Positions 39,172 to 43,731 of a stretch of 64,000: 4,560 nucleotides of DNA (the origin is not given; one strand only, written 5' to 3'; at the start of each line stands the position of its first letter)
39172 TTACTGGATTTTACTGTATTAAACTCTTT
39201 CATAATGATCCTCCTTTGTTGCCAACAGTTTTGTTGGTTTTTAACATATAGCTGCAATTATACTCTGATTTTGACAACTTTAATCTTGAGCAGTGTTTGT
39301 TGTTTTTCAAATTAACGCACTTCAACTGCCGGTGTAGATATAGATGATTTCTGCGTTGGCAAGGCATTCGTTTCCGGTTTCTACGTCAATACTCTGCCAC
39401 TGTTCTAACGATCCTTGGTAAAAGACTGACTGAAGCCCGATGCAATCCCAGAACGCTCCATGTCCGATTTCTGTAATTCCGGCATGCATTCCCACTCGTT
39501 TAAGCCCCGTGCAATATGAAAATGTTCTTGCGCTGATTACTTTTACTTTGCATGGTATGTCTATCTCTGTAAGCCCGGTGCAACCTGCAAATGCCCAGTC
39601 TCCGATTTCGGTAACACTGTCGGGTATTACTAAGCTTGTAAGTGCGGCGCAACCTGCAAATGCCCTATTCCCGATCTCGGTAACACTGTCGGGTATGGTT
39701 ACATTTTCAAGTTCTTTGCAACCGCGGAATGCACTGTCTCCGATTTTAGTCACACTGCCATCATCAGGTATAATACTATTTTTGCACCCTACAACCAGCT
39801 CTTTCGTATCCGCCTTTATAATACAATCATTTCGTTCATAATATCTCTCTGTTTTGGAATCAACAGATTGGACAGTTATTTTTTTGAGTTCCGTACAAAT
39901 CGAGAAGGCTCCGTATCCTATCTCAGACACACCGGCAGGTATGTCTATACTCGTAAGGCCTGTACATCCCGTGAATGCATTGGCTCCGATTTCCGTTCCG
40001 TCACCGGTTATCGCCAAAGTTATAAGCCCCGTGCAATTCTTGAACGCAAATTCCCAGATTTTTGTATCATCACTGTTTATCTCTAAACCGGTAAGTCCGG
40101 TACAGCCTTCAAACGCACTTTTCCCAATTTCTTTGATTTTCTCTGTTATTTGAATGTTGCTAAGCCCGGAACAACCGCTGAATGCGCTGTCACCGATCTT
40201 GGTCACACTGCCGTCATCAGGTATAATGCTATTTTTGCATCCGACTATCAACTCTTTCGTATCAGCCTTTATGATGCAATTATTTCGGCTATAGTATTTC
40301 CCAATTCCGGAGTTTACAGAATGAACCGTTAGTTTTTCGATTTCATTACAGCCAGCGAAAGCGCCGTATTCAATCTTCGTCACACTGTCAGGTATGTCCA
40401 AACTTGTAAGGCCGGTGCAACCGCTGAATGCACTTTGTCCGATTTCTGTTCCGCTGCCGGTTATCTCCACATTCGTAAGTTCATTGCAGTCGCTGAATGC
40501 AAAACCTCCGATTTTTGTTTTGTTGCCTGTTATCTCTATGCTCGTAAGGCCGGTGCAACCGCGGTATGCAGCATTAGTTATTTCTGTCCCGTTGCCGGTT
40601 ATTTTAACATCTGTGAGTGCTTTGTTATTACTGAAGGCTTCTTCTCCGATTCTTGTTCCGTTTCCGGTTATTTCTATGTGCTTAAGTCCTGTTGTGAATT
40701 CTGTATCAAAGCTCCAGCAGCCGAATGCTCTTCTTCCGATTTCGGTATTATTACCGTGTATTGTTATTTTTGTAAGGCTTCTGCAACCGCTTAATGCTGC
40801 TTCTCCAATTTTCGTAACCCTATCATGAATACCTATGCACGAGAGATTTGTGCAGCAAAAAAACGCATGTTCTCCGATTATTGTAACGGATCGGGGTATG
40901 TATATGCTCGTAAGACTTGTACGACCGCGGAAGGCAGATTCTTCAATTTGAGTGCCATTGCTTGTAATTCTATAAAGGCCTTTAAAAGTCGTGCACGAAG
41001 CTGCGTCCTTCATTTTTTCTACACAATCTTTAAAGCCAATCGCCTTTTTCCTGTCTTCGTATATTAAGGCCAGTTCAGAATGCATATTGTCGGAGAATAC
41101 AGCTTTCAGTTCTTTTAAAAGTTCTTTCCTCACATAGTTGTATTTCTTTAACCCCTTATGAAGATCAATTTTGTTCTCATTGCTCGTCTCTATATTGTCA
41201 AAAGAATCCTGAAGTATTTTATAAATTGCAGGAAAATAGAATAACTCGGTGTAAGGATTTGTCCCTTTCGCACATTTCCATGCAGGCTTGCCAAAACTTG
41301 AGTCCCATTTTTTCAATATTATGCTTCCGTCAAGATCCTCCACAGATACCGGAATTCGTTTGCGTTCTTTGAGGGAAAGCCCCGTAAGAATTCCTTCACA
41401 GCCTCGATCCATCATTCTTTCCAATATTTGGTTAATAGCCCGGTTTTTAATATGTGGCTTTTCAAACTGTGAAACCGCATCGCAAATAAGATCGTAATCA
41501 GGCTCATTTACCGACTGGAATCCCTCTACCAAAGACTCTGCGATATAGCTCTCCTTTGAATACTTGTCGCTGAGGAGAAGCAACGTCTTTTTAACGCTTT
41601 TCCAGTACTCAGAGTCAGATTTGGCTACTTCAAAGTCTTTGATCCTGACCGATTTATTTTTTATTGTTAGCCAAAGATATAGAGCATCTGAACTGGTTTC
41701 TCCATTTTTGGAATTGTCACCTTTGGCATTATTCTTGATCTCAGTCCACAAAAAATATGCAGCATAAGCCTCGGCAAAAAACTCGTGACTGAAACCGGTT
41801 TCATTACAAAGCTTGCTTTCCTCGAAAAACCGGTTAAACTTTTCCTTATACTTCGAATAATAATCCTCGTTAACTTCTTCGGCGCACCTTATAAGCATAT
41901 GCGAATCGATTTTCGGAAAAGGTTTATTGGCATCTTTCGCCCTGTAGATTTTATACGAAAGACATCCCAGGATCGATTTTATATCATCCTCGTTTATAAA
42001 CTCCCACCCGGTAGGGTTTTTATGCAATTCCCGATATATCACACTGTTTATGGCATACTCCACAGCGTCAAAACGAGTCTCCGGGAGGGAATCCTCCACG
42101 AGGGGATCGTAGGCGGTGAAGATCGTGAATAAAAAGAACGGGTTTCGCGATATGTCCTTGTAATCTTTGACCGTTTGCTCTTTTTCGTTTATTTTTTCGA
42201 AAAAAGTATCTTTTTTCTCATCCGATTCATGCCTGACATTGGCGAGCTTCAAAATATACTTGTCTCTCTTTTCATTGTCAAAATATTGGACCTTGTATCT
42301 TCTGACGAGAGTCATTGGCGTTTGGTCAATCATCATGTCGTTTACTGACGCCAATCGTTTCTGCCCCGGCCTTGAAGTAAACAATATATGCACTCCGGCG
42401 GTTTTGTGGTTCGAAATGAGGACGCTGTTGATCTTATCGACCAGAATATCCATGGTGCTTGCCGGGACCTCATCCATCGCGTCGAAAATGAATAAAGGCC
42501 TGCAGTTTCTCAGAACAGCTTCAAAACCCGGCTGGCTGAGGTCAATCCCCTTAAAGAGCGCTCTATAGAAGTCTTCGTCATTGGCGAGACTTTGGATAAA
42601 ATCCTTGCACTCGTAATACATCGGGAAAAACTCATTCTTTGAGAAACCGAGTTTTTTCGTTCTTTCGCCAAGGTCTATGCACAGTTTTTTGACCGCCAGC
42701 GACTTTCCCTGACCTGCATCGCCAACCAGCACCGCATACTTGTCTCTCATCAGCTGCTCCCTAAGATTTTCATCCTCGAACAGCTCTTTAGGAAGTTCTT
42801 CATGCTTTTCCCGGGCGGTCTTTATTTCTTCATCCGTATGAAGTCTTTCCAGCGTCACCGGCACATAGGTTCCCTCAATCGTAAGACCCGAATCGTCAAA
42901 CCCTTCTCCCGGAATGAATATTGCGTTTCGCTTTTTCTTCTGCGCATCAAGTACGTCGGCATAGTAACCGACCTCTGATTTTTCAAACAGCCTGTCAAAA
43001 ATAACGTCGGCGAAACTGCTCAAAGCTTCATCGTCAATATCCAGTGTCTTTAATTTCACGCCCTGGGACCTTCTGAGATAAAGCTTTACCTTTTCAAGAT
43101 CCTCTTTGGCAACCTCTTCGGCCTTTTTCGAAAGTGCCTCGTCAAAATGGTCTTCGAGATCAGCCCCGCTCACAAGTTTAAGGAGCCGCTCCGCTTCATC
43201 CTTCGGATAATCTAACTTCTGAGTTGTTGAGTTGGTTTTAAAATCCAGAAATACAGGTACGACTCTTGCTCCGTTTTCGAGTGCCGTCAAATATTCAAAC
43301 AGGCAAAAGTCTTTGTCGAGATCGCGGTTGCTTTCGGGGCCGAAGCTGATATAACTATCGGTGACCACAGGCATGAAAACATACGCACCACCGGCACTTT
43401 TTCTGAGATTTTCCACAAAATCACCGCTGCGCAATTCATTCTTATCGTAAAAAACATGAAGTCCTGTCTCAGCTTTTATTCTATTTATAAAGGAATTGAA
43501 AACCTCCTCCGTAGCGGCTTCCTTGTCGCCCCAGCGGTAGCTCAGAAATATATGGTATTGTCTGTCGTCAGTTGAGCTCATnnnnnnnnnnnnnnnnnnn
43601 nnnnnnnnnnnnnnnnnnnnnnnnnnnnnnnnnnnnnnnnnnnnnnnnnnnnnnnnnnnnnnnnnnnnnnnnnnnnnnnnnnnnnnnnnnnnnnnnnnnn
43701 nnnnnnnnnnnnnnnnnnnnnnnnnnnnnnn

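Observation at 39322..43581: Single-chain TIR-NACHT-LRR (BspA-type repeats): a bacterial protein with plant-TNL / animal-NLR domain logic, candidate undescribed defence system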

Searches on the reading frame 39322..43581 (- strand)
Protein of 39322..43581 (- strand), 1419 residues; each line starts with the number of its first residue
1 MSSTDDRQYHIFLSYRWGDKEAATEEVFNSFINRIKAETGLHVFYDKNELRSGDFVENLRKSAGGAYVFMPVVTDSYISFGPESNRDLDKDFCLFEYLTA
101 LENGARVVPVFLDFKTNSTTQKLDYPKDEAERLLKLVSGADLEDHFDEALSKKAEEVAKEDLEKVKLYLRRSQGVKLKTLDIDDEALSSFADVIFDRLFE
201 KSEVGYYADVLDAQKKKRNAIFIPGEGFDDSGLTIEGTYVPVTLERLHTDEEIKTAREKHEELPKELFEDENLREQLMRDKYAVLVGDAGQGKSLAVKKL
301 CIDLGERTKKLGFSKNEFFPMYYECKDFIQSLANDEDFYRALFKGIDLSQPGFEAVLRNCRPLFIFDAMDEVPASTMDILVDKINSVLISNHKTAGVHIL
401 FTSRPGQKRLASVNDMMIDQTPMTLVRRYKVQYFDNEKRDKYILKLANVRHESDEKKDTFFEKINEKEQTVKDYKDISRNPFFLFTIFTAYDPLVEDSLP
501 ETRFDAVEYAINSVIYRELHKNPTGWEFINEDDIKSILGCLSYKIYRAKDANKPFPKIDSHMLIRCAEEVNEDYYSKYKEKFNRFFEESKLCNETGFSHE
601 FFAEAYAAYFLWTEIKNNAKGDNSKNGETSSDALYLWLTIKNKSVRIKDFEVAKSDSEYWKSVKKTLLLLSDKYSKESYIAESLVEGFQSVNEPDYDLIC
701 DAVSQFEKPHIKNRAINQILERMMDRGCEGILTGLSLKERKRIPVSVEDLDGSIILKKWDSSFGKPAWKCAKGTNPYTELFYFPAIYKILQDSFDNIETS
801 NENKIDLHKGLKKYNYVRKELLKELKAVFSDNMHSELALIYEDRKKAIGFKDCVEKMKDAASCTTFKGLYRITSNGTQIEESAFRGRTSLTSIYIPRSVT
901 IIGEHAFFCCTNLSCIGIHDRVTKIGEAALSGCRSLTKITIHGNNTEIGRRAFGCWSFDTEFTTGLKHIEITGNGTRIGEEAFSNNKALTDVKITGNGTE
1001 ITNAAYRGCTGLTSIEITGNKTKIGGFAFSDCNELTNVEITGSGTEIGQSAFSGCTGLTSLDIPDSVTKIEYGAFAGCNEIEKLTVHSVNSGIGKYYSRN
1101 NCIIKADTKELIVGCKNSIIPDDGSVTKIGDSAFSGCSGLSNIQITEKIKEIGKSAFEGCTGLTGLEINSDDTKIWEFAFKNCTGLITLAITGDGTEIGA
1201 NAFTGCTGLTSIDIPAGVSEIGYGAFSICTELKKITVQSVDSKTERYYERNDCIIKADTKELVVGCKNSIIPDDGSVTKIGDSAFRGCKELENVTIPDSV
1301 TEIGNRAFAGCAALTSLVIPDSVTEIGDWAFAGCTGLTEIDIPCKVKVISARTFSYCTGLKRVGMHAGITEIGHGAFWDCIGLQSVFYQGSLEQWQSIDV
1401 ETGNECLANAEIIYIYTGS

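Call 3: search_protein_families(library=pfam, proteins=[window:39322-43581:-], max_evalue=1)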
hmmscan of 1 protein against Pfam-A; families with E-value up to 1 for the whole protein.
window:39322-43581:- (1419 aa): 10 families
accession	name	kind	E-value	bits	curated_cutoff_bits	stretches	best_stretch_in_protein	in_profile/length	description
PF13306.12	LRR_5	-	6.9e-111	365.8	27.7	4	1278-1393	1-113/127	BspA type Leucine rich repeat region (6 copies)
PF13855.12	LRR_8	-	1.9e-22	79.2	27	4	1045-1087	14-57/61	Leucine rich repeat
PF05729.18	NACHT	-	8e-08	32.7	26.7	1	283-445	3-162/167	NACHT domain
PF13676.11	TIR_2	-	1.5e-06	29.1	28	1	11-126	1-109/122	TIR domain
PF12799.13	LRR_4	-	6.7e-05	23.5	27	0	911-945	1-34/44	Leucine Rich repeats (2 copies)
PF23952.1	LRR_EndoS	-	0.00019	22.1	27.9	0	1146-1213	41-112/116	Endo-beta-N-acetylglucosaminidase EndoS LRR domain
PF24883.2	NPHP3_N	-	0.003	18.2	24.8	1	359-404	122-164/164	Nephrocystin 3, N-terminal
PF17225.8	DUF5301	-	0.073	14.1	23.1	1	521-588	23-90/97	Domain of unknown function (DUF5300)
PF25199.1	nSTAND_NTPase5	-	0.087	13.1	34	1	278-315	39-77/145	Novel STAND NTPase 5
PF00910.28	RNA_helicase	-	0.17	12.8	21.5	1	284-308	2-26/105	RNA helicase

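Call 4: search_protein_families(library=padloc, proteins=[window:39322-43581:-], max_evalue=1)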
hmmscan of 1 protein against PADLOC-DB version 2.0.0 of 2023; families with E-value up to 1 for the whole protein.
window:39322-43581:- (1419 aa): 3 families
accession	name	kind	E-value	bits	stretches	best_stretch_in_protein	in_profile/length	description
PDLC05062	PDC-S66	-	0.00015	19.4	1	3-55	143-190/282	-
PDLC05065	PDC-S68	-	0.011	11.4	1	269-301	609-641/1221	-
PDLC02012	SAVED5--SAVED_TIR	-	0.071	10.2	1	10-61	15-60/404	-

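Call 5: search_protein_families(library=ncbifam, proteins=[window:39322-43581:-], max_evalue=1)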
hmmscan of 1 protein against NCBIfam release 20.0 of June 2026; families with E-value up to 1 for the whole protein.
window:39322-43581:- (1419 aa): 3 families
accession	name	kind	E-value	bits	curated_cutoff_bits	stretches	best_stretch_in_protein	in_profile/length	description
NF045861.1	glide_Gli349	exception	3.9e-24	83.5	1750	5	1275-1341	2686-2753/3169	gliding machinery surface structure protein Gli349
NF047961.1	adhesin_HupY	equivalog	1.7e-23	82.7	1250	4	1277-1356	197-275/978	leucine-rich repeat adhesin HupY/LrrG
TIGR02167.2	Liste_lipo_26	repeat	0.00019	21.1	30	1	1052-1063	2-13/26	PARCEL repeat-containing surface protein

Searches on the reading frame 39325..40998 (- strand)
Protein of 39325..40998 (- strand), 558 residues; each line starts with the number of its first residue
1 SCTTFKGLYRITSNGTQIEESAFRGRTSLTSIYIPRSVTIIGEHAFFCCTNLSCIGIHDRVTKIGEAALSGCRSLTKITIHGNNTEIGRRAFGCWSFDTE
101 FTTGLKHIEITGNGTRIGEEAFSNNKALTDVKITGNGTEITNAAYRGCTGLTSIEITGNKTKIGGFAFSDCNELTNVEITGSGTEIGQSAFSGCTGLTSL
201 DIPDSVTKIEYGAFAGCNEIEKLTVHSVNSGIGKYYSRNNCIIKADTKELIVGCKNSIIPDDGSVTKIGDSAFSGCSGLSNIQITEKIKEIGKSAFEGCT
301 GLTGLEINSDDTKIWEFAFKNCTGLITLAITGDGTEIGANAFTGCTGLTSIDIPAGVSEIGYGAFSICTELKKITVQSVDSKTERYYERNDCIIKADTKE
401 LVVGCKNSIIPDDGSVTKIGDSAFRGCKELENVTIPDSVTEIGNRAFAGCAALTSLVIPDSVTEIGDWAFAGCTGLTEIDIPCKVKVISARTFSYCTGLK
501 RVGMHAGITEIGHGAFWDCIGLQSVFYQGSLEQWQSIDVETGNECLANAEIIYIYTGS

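Call 80: predict_structure(alignment_id=A5)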
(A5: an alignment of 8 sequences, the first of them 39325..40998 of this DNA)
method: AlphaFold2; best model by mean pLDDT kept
length: 558 residues; sequences in the alignment: 8
mean_pLDDT: 81.6   pTM: 0.80
mean pLDDT of the five models: 81.6, 80.7, 78.2, 77.2, 76.1
residues with pLDDT >= 90: 315; 70-90: 131; 50-70: 37; < 50: 75
segments of 3 or more residues with pLDDT < 50: 1-54, 67-71, 94-100, 228-231
pLDDT, mean of each block of 10 residues (from residue 1): 31 30 27 37 42 50 50 65 72 45 73 84 84 89 90 88 93 89 87 91 86 91 71 79 93 92 95 91 93 96 91 96 94 89 95 89 94 84 80 94 93 96 94 95 97 94 97 96 94 96 93 93 92 83 76 70
secondary structure, 60 per line:
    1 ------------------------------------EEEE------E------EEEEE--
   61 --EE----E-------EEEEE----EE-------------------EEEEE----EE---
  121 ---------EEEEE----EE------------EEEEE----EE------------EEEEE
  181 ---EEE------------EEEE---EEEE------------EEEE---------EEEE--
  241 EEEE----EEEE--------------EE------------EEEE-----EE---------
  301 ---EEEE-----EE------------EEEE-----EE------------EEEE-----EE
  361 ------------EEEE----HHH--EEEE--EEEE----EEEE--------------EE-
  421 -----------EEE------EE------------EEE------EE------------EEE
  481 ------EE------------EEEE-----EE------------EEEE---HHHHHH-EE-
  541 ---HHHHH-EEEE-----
elements in order: E37-40 E54-58 E77-81 E107-111 E130-134 E153-157 E176-180 E184-186 E199-202 E206-209 E222-225 E235-238 E241-244 E249-252 E281-284 E304-307 E327-330 E350-353 E373-376 E386-389 E392-395 E400-403 E432-434 E455-457 E478-480 E501-504 E524-527 H531-536 H544-548 E550-553

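Call 85: fold_search(model_id=the predicted structure, library=pdb)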
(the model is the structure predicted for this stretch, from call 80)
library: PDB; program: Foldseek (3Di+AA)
matches with E <= 10: 525; with E <= 0.001: 122
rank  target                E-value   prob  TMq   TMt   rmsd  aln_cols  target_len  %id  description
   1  4gt6                  3.5e-15  1.00  0.41  0.58   8.6       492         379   23  Crystal structure of a leucine rich cell surface protein (FAEPRAA2165_01021) from Faecalibacterium prausnitzii A2-165 at (released 2012-09-26)
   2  4fs7                  3.5e-13  1.00  0.29  0.39  11.2       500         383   24  Crystal structure of a leucine-rich repeat protein (BACOVA_04585) from Bacteroides ovatus ATCC 8483 at 1.19 A resolution (released 2012-09-19)
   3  4h09_A                9.0e-11  1.00  0.31  0.43   8.9       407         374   18  Crystal structure of a leucine-rich repeat protein (EUBVEN_01088) from Eubacterium ventriosum ATCC 27560 at 2.50 A res (released 2012-10-10)
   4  4h09_D                2.1e-10  1.00  0.32  0.44   7.9       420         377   18  Crystal structure of a leucine-rich repeat protein (EUBVEN_01088) from Eubacterium ventriosum ATCC 27560 at 2.50 A res (released 2012-10-10)
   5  4h09_C                2.5e-10  1.00  0.31  0.43   8.7       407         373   19  Crystal structure of a leucine-rich repeat protein (EUBVEN_01088) from Eubacterium ventriosum ATCC 27560 at 2.50 A res (released 2012-10-10)
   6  4h09_B                4.8e-10  1.00  0.32  0.46   8.1       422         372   18  Crystal structure of a leucine-rich repeat protein (EUBVEN_01088) from Eubacterium ventriosum ATCC 27560 at 2.50 A res (released 2012-10-10)
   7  4h09_E                5.5e-10  1.00  0.35  0.49   8.2       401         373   19  Crystal structure of a leucine-rich repeat protein (EUBVEN_01088) from Eubacterium ventriosum ATCC 27560 at 2.50 A res (released 2012-10-10)
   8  4cp6                  9.0e-10  1.00  0.41  0.55   7.7       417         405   18  The Crystal structure of Pneumococcal vaccine antigen PcpA (released 2015-02-25)
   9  4z0c_A                7.4e-07  1.00  0.17  0.15  18.9       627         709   11  Crystal structure of TLR13-ssRNA13 complex (released 2015-10-07)
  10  5zln_B                1.0e-06  1.00  0.18  0.14  19.2       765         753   10  Crystal structure of mouse TLR9 in complex with two DNAs (CpG DNA and TCGCCA DNA) (released 2018-04-25)
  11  8wvx_A                1.1e-06  1.00  0.19  0.16  19.3       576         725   13  Cryo-EM structure of LGR4 in complex with Norrin(dimer) (released 2024-10-30)
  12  4fd0                  1.8e-06  1.00  0.18  0.24  14.7       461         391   16  Crystal structure of a putative cell surface protein (BACCAC_03700) from Bacteroides caccae ATCC 43185 at 2.07 A resolut (released 2012-07-25)
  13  8wvx_B                3.2e-06  1.00  0.20  0.16  18.9       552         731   14  Cryo-EM structure of LGR4 in complex with Norrin(dimer) (released 2024-10-30)
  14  9kb9_A                3.9e-06  1.00  0.20  0.16  18.5       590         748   13  Cryo-EM structure of LGR4-RSPO2-ZNRF3 complex (2:2:2) (released 2025-10-15)
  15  5gs0_A                4.1e-06  1.00  0.24  0.20  18.7       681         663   11  Crystal structure of the complex of TLR3 and bi-specific diabody (released 2016-10-12)
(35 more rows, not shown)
